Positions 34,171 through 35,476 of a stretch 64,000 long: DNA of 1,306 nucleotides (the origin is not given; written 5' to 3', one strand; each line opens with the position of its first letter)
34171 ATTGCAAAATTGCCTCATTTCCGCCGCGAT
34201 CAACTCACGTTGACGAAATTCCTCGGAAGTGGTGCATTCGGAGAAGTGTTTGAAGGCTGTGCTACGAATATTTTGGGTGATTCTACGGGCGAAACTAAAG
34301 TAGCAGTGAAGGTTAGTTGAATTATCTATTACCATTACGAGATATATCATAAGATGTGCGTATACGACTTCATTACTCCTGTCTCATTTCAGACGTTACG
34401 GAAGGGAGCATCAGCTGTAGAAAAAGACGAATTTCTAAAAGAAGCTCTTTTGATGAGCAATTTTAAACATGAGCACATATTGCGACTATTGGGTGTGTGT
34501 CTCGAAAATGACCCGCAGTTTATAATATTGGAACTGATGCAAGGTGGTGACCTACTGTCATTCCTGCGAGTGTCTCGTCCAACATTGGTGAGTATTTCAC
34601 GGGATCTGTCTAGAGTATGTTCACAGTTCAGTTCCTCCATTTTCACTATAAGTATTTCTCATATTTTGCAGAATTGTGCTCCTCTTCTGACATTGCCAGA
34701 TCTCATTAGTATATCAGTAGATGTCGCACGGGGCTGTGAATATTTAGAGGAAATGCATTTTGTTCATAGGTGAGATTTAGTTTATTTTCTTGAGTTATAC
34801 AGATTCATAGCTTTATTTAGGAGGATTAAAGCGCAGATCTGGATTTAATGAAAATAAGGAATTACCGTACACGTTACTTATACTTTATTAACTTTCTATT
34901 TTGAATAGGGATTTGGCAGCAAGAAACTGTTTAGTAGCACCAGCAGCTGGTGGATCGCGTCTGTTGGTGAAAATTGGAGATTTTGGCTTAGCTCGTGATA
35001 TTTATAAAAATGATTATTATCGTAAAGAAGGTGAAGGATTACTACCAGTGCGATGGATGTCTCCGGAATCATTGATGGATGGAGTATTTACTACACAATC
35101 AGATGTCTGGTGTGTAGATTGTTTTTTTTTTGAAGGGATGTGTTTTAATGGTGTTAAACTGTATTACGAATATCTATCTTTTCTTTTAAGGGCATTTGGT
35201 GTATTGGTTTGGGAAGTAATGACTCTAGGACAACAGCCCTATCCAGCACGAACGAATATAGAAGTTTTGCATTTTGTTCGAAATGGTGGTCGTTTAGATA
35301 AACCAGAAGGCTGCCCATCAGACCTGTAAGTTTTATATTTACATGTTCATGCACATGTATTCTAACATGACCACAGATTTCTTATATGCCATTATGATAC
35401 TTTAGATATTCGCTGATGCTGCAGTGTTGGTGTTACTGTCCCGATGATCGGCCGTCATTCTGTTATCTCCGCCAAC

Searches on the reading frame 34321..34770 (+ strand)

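Call 69: search_protein_families(library=pfam, proteins=[window:34321-34770:+], max_evalue=0.001)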
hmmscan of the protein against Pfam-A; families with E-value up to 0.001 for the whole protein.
window:34321-34770:+ (150 aa): 2 families
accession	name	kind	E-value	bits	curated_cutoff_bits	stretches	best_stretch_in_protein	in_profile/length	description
PF07714.23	PK_Tyr_Ser-Thr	-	4.3e-24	85.7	23.1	1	20-150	30-126/258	Protein tyrosine and serine/threonine kinase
PF00069.31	Pkinase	-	5.2e-08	33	31.7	1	31-88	38-91/263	Protein kinase domain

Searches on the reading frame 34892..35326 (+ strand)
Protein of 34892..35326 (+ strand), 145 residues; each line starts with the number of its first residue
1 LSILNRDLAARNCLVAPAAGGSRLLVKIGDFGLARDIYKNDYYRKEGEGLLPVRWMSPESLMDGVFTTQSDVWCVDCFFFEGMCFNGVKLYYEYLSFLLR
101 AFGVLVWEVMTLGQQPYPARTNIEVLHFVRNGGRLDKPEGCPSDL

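Call 60: search_protein_families(library=pfam, proteins=[window:34892-35326:+], max_evalue=0.1)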
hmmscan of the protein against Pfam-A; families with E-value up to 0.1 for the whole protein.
window:34892-35326:+ (145 aa): 2 families
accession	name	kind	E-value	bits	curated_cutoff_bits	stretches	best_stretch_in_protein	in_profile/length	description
PF07714.23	PK_Tyr_Ser-Thr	-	1.1e-37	130.2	23.1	2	4-84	124-199/258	Protein tyrosine and serine/threonine kinase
PF00069.31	Pkinase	-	1.2e-09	38.5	31.7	1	3-84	119-192/263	Protein kinase domain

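Call 61: search_solved_structures(query=window:34892-35326:+, max_evalue=1e-10)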
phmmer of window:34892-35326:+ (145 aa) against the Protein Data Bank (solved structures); distinct sequences matched with E-value up to 1e-10: 810 (the best 60 are shown).
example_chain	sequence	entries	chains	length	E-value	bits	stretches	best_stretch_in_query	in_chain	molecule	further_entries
9qek_A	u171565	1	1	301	2.6e-50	173.6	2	3-74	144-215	Proto-oncogene tyrosine-protein kinase ROS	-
3zbf_A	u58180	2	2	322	3.1e-50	173.3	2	3-74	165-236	PROTO-ONCOGENE TYROSINE-PROTEIN KINASE ROS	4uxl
7z5w_A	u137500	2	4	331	3.4e-50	173.2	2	3-74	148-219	Proto-oncogene tyrosine-protein kinase ROS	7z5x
9oyz_B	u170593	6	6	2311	2.1e-48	167.4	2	3-74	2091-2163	Tyrosine-protein kinase receptor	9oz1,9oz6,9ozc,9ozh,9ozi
1k3a_A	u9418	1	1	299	1.5e-39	138.7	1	4-74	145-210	insulin-like growth factor 1 receptor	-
3lw0_A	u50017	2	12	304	1.5e-39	138.7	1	4-74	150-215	Insulin-like growth factor 1 receptor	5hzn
3d94_A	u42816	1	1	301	1.5e-39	138.7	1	4-74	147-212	Insulin-like growth factor 1 receptor beta chain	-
3qqu_A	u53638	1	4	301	1.5e-39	138.7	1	4-74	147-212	Insulin-like growth factor 1 receptor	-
4d2r_A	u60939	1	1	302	1.5e-39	138.6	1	4-74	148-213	INSULIN-LIKE GROWTH FACTOR 1 RECEPTOR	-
3o23_A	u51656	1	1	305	1.6e-39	138.6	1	4-74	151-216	Insulin-like growth factor 1 receptor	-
1jqh_A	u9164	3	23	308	1.6e-39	138.6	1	4-74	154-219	IGF-1 receptor kinase | Insulin-like growth factor 1 receptor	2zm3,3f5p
2oj9_A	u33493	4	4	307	1.6e-39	138.6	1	4-74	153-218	Insulin-like growth factor 1 receptor precursor (EC 2.7.10.1) (Insulin-like growth factor | Insulin-like growth factor 1 receptor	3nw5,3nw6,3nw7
5fxr_A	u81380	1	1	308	1.6e-39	138.6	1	4-74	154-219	INSULIN-LIKE GROWTH FACTOR 1 RECEPTOR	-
5fxq_A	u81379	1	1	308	1.6e-39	138.6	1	4-74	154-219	INSULIN-LIKE GROWTH FACTOR 1 RECEPTOR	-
3i81_A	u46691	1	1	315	1.7e-39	138.5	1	4-74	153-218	Insulin-like growth factor 1 receptor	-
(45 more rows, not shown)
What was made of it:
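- On ROS1/sevenless receptor tyrosine kinase (left flank): The best PDB hit is ROS1 at 3e-50, ahead of IGF1R and ALK (call 61).
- Checked: The best solved-structure match is human ROS1 (E 3e-50, against 1.5e-39 for IGF1R) (call 61).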
